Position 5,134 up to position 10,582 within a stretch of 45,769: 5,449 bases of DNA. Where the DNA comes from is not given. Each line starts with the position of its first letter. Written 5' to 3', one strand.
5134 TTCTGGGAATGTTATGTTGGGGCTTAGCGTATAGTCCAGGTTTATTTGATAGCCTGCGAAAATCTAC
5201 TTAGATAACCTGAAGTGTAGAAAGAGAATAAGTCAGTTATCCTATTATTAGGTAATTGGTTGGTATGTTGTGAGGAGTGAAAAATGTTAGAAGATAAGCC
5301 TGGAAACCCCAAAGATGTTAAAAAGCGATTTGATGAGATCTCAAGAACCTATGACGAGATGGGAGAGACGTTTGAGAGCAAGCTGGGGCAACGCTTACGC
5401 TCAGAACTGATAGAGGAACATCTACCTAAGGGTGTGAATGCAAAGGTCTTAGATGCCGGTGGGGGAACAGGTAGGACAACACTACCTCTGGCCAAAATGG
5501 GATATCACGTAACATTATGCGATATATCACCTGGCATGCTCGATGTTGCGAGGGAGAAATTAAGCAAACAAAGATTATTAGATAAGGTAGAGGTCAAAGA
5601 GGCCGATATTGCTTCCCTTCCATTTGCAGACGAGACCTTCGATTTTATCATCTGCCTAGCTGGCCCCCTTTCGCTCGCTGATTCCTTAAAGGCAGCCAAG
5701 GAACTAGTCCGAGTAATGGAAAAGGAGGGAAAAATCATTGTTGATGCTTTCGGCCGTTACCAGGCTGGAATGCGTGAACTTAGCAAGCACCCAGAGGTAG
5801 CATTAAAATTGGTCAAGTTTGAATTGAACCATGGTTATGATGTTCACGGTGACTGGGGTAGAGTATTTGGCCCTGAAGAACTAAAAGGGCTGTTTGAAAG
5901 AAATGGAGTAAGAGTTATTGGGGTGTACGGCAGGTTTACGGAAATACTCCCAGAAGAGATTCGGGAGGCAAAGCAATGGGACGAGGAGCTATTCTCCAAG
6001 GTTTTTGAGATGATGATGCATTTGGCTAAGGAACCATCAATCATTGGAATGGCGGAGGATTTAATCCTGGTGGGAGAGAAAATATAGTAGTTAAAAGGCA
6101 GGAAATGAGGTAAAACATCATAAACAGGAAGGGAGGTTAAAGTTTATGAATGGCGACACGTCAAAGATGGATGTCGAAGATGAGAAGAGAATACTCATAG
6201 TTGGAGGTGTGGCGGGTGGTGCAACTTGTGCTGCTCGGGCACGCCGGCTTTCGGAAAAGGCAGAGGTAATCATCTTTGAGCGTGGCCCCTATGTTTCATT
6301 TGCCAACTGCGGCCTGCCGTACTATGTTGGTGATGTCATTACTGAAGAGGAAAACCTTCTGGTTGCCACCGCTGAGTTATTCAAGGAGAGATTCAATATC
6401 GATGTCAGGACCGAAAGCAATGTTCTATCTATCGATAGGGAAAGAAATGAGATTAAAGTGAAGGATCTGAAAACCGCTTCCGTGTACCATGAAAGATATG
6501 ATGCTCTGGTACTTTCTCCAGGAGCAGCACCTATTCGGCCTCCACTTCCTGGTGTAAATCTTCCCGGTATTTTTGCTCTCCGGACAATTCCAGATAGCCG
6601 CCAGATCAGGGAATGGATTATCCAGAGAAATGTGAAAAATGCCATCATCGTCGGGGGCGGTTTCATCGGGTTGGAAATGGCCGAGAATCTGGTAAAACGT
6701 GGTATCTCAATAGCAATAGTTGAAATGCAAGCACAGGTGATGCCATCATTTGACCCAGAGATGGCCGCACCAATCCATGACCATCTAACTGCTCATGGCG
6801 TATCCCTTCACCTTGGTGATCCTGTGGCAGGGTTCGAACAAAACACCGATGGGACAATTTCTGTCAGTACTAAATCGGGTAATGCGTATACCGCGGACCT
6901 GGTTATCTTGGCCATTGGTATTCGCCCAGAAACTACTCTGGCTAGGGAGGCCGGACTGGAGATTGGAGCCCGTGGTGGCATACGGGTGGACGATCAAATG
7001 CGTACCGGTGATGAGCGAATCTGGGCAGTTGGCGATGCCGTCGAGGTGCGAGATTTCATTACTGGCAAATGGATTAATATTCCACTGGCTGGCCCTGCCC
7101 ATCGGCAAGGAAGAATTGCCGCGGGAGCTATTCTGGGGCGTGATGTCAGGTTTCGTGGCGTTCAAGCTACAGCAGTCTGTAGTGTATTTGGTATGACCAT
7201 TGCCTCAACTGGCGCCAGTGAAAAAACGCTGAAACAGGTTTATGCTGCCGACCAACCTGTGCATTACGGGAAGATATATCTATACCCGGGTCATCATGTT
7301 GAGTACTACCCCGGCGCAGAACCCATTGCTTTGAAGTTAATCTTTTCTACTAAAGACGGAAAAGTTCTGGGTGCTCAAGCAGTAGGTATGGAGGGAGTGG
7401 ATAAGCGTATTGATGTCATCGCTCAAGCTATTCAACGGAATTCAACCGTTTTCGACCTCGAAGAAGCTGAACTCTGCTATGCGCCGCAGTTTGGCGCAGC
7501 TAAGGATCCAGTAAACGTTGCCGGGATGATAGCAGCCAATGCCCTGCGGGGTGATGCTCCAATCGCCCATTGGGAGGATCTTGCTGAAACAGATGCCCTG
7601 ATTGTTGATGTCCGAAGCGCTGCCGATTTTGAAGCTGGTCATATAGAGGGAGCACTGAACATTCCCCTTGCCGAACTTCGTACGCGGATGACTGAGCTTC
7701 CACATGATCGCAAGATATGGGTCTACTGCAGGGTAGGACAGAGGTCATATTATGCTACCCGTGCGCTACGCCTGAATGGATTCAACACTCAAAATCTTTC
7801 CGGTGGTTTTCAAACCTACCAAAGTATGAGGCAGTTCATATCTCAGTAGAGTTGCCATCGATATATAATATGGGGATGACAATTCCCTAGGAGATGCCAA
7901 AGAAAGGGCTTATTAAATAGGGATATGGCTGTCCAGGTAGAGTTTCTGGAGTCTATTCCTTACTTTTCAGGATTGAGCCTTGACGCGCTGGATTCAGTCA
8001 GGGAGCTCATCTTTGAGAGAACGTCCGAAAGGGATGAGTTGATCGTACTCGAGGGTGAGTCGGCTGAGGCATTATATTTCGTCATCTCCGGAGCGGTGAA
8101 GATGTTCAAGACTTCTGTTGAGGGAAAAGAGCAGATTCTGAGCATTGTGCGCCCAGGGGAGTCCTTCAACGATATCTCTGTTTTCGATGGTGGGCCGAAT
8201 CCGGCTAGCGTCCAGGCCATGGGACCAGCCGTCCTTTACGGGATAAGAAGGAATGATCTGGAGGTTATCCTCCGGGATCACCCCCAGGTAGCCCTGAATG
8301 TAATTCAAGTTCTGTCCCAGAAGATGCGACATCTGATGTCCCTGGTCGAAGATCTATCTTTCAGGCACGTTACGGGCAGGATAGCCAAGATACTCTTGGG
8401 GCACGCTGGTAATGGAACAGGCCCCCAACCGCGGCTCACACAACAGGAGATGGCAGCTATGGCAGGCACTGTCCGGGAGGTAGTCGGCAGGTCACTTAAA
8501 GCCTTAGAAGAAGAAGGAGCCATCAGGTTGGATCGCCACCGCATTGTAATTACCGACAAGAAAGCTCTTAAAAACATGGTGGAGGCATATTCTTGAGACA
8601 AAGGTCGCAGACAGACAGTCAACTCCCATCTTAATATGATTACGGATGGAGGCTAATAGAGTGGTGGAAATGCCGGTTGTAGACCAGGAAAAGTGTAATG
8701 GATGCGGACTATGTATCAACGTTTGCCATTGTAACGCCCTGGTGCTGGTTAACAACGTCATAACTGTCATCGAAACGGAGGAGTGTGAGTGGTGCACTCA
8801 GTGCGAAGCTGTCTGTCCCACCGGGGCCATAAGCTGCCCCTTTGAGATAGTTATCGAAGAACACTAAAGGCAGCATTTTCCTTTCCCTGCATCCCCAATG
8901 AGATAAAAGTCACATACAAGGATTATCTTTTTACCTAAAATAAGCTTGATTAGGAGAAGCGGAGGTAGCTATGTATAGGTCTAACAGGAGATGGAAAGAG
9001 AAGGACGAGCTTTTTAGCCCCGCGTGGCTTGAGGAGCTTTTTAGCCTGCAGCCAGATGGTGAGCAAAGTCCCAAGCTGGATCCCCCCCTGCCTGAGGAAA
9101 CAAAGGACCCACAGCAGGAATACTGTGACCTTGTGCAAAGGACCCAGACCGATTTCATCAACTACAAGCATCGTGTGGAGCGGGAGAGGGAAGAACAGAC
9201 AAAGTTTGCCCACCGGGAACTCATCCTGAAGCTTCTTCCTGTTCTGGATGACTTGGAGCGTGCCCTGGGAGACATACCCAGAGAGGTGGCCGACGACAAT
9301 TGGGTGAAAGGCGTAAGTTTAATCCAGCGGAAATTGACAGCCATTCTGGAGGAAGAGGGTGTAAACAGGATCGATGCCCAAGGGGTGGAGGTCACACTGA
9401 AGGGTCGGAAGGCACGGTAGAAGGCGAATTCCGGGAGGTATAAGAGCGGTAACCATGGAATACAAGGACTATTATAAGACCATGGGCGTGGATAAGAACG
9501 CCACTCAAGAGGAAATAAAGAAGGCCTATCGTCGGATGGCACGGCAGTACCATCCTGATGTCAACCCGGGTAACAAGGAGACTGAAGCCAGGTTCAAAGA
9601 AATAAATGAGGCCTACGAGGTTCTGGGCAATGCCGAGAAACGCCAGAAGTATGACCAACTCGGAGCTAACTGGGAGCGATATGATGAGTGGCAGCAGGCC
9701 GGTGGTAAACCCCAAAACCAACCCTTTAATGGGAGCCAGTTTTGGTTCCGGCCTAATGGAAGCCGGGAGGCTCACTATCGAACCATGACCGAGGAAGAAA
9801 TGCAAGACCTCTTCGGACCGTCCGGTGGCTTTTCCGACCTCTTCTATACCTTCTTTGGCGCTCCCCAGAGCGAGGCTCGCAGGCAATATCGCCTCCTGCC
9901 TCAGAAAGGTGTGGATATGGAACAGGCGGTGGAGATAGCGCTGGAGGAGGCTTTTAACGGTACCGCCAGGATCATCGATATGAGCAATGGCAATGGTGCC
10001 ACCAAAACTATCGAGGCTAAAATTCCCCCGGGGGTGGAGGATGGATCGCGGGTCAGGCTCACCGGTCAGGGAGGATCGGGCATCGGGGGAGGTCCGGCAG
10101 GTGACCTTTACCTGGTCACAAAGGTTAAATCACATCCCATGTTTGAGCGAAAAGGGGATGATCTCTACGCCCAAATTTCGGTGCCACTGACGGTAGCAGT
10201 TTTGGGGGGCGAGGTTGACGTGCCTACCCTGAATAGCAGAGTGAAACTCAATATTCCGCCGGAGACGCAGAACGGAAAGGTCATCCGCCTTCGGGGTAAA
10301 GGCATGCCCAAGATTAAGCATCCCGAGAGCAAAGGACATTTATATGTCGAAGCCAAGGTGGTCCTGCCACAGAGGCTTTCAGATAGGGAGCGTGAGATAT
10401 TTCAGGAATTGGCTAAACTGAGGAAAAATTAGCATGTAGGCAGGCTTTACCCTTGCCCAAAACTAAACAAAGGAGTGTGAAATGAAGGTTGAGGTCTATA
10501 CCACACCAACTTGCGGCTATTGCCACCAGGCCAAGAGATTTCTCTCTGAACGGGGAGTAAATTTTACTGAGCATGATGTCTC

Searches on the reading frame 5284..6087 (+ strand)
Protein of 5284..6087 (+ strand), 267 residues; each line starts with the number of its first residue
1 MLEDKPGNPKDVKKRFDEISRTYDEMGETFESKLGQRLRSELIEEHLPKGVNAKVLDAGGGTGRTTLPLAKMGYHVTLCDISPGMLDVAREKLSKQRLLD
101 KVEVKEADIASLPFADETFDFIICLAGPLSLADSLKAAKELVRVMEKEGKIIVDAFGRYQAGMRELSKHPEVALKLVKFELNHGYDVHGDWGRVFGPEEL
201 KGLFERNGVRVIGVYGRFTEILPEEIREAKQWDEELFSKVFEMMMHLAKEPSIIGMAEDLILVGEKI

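Call 24: search_protein_families(library=pfam, proteins=[window:5284-6087:+], max_evalue=0.000001)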
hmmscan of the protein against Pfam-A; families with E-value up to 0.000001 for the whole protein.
window:5284-6087:+ (267 aa): 7 families
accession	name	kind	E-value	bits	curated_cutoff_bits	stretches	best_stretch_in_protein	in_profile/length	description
PF08241.18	Methyltransf_11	-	8.6e-22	78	21.2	1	56-153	1-95/95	Methyltransferase domain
PF13649.12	Methyltransf_25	-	1.6e-21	77.2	27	1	55-149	1-97/97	Methyltransferase domain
PF13847.12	Methyltransf_31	-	1.3e-17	64.3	27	1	52-171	4-127/145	Methyltransferase domain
PF01209.24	Ubie_methyltran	-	2.1e-17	63.7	20.1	1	10-158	7-156/233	ubiE/COQ5 methyltransferase family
PF08242.18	Methyltransf_12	-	1.5e-12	48.5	30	1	56-150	1-97/98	Methyltransferase domain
PF13489.12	Methyltransf_23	-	1.8e-12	47.7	27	1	41-212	11-162/164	Methyltransferase domain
PF05175.20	MTS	-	9.8e-08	32.3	23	1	40-124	20-104/170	Methyltransferase small domain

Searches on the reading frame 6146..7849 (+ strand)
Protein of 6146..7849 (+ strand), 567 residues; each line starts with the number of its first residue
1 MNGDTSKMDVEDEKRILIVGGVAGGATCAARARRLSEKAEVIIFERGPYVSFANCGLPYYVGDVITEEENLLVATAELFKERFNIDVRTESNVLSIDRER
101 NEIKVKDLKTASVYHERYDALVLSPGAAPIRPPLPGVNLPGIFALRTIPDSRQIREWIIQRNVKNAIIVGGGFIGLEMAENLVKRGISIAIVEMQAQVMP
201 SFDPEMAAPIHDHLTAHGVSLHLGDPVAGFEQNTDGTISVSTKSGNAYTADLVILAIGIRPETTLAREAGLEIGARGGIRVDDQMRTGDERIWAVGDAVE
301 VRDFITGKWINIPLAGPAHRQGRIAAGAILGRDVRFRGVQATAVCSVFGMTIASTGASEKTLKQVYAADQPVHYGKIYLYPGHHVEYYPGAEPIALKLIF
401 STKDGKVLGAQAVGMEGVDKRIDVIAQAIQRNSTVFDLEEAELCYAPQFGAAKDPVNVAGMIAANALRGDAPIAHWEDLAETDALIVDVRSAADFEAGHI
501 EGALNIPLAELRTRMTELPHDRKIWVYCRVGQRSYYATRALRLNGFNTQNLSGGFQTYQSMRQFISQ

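Call 24: search_protein_families(library=pfam, proteins=[window:6146-7849:+], max_evalue=0.000001)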
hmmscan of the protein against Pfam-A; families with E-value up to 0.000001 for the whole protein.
window:6146-7849:+ (567 aa): 7 families
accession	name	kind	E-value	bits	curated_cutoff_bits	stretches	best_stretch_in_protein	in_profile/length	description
PF07992.20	Pyr_redox_2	-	1.4e-61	208.9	26.1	1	15-321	2-290/291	Pyridine nucleotide-disulphide oxidoreductase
PF00070.33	Pyr_redox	-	3.8e-20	72.6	22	1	166-243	2-80/82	Pyridine nucleotide-disulphide oxidoreductase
PF00581.25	Rhodanese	-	1.1e-18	68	22.2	1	477-559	7-100/102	Rhodanese-like domain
PF02852.28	Pyr_redox_dim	-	2.7e-12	47.3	25.3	1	345-449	4-102/110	Pyridine nucleotide-disulphide oxidoreductase, dimerisation domain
PF01266.30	DAO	-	5e-10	39.9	27.9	0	166-196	2-32/353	FAD dependent oxidoreductase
PF13450.12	NAD_binding_8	-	1.1e-08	35.7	21.9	0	168-198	1-31/68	NAD(P)-binding Rossmann-like domain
PF13738.12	Pyr_redox_3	-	5.4e-07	29.6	30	0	80-284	91-292/305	Pyridine nucleotide-disulphide oxidoreductase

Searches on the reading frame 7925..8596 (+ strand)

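Call 24: search_protein_families(library=pfam, proteins=[window:7925-8596:+], max_evalue=0.000001)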
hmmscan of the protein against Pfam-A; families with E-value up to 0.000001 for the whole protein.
window:7925-8596:+ (223 aa): 2 families
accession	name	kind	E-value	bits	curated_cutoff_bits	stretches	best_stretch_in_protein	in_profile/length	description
PF00027.35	cNMP_binding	-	1.2e-21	76.9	27.5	1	32-118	2-88/89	Cyclic nucleotide-binding domain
PF13545.12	HTH_Crp_2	-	1.4e-15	57.4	27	1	151-217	1-69/70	Crp-like helix-turn-helix domain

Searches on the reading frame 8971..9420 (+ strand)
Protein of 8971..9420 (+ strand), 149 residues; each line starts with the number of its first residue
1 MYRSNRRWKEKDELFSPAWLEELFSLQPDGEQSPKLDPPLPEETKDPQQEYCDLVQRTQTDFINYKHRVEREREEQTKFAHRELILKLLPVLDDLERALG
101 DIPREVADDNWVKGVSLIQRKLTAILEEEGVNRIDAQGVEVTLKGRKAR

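Call 24: search_protein_families(library=pfam, proteins=[window:8971-9420:+], max_evalue=0.000001)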
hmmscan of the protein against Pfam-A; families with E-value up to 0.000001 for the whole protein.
window:8971-9420:+ (149 aa): 1 family
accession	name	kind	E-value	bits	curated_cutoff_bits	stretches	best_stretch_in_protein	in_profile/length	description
PF01025.24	GrpE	-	9.4e-21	74.6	25.8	1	43-139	22-118/165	GrpE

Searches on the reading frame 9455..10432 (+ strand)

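Call 24: search_protein_families(library=pfam, proteins=[window:9455-10432:+], max_evalue=0.000001)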
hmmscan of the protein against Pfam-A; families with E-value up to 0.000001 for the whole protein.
window:9455-10432:+ (325 aa): 2 families
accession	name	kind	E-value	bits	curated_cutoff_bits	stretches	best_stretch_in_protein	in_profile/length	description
PF01556.23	DnaJ_C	-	1e-47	162.4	26.6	1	156-305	2-152/152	DnaJ C terminal domain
PF00226.36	DnaJ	-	6.1e-28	97.2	27.8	1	5-67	1-63/63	DnaJ domain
